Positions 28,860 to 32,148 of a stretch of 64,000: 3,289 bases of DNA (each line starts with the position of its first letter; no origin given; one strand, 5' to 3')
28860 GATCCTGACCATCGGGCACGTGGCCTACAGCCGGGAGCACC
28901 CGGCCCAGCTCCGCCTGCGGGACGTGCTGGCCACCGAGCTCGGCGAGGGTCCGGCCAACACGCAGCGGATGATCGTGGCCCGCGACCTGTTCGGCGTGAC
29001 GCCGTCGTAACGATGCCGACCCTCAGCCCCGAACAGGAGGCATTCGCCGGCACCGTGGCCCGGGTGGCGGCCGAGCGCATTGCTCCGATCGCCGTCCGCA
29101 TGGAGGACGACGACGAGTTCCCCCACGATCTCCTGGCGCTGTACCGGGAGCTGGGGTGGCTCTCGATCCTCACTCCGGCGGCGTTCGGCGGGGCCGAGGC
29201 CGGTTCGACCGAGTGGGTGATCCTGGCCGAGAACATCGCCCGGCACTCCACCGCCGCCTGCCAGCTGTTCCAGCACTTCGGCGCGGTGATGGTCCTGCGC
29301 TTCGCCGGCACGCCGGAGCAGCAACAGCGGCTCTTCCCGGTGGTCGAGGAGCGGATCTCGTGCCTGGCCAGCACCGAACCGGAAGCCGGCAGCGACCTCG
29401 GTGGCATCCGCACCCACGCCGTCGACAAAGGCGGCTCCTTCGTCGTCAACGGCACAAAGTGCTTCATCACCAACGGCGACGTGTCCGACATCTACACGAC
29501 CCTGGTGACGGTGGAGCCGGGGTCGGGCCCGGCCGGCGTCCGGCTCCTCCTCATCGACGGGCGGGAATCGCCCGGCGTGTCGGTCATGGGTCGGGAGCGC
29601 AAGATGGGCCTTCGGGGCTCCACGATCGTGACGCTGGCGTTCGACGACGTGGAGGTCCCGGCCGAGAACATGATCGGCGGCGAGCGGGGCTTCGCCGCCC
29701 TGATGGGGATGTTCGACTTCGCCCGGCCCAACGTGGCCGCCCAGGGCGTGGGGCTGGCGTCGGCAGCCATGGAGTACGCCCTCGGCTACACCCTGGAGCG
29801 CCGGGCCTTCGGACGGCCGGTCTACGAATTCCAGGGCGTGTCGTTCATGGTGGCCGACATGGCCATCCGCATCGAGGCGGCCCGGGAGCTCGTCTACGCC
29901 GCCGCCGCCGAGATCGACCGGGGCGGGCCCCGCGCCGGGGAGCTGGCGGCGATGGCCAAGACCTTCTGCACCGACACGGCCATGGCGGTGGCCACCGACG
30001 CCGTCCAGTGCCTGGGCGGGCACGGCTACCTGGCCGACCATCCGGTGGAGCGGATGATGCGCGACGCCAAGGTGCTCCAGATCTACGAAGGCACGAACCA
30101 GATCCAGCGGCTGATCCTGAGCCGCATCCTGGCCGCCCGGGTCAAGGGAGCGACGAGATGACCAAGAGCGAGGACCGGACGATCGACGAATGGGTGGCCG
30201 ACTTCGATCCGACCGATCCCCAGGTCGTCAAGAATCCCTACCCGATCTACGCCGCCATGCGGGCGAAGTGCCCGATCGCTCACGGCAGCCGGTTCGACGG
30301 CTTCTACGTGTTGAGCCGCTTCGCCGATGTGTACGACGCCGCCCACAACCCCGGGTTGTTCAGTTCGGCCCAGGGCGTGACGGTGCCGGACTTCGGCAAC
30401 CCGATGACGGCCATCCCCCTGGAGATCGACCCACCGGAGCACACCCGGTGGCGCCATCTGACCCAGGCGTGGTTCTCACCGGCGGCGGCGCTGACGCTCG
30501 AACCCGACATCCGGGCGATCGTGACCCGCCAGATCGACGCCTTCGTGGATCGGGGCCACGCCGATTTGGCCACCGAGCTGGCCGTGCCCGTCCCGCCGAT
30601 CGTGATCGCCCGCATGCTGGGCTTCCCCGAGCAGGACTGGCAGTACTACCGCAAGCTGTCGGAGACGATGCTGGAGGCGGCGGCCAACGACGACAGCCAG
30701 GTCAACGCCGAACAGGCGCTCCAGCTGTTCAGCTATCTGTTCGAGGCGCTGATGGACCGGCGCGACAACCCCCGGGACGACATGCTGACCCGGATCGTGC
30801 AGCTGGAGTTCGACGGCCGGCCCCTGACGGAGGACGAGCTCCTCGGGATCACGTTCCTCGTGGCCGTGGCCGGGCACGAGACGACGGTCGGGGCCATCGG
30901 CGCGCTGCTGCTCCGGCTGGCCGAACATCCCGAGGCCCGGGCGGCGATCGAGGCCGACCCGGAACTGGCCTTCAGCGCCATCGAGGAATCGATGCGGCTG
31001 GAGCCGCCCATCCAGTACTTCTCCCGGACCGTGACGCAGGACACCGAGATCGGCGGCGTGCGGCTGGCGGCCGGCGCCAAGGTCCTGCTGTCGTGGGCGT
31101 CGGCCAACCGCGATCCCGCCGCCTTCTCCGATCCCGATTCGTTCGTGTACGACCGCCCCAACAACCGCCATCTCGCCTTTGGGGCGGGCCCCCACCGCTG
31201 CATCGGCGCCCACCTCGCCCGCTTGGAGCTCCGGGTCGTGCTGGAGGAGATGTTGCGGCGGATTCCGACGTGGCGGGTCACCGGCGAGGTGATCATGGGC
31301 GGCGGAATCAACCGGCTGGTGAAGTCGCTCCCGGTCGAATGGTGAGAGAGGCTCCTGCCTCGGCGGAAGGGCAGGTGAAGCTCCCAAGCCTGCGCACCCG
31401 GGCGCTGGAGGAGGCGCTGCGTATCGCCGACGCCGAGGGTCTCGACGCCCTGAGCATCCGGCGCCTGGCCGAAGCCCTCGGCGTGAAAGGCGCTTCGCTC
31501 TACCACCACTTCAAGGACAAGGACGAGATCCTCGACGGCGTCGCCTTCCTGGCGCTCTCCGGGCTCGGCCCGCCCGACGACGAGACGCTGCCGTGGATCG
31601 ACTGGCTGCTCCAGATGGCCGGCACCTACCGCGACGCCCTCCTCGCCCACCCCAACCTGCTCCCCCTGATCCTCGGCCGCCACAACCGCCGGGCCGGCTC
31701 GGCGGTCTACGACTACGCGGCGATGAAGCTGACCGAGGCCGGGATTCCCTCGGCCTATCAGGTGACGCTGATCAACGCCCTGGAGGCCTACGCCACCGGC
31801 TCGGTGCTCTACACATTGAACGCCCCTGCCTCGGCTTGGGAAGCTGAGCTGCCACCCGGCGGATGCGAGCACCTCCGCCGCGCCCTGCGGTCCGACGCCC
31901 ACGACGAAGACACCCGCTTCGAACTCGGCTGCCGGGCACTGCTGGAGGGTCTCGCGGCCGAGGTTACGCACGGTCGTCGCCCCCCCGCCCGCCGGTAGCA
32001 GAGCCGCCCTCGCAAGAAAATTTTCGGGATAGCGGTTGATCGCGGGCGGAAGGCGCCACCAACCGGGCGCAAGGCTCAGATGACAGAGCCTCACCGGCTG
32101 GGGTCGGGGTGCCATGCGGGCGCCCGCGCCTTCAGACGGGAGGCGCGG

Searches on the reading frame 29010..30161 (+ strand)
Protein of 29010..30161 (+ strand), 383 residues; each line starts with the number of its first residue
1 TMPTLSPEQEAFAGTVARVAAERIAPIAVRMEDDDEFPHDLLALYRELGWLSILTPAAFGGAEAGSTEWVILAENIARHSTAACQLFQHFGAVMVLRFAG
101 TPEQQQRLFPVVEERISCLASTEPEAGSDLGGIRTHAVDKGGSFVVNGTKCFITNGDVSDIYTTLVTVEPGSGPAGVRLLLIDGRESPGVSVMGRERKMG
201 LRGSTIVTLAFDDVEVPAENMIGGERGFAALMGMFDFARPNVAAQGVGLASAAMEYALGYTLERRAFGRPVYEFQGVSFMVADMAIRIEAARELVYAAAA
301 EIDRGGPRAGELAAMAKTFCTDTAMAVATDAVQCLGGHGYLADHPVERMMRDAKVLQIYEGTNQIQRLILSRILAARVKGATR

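Call 56: search_protein_families(library=pfam, proteins=[window:29010-30161:+], max_evalue=0.001)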
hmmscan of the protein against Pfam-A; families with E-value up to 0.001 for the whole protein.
window:29010-30161:+ (383 aa): 5 families
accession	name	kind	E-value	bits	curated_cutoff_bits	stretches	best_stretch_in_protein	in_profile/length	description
PF00441.29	Acyl-CoA_dh_1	-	8.7e-47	159.5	22.4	1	226-373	2-148/150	Acyl-CoA dehydrogenase, C-terminal domain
PF08028.16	Acyl-CoA_dh_2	-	2.4e-22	80.1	22.7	1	242-363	3-133/134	Acyl-CoA dehydrogenase, C-terminal domain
PF02770.24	Acyl-CoA_dh_M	-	4.2e-21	75.4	33.3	1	118-214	1-97/97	Acyl-CoA dehydrogenase, middle domain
PF02771.21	Acyl-CoA_dh_N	-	8.8e-20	71.6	22.9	1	6-110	1-107/113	Acyl-CoA dehydrogenase, N-terminal domain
PF22924.1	ACOX_C_alpha1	-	2.9e-08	34.1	27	1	311-374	105-168/169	Acyl-CoA oxidase, C-alpha1 domain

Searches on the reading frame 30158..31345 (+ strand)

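Call 56: search_protein_families(library=pfam, proteins=[window:30158-31345:+], max_evalue=0.001)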
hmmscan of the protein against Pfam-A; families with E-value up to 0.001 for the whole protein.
window:30158-31345:+ (395 aa): 1 family
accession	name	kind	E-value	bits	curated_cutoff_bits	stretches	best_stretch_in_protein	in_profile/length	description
PF00067.27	p450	-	1.2e-31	110.5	22.8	1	202-368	234-431/462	Cytochrome P450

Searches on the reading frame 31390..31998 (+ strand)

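Call 56: search_protein_families(library=pfam, proteins=[window:31390-31998:+], max_evalue=0.001)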
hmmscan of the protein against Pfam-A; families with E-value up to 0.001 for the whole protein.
window:31390-31998:+ (202 aa): 2 families
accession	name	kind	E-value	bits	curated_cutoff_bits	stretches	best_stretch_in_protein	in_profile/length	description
PF00440.29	TetR_N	-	4.3e-12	46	24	1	6-49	2-45/47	Bacterial regulatory proteins, tetR family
PF02909.22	TetR_C_1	-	1.4e-09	38.4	21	1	62-191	2-145/146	Tetracyclin repressor-like, C-terminal domain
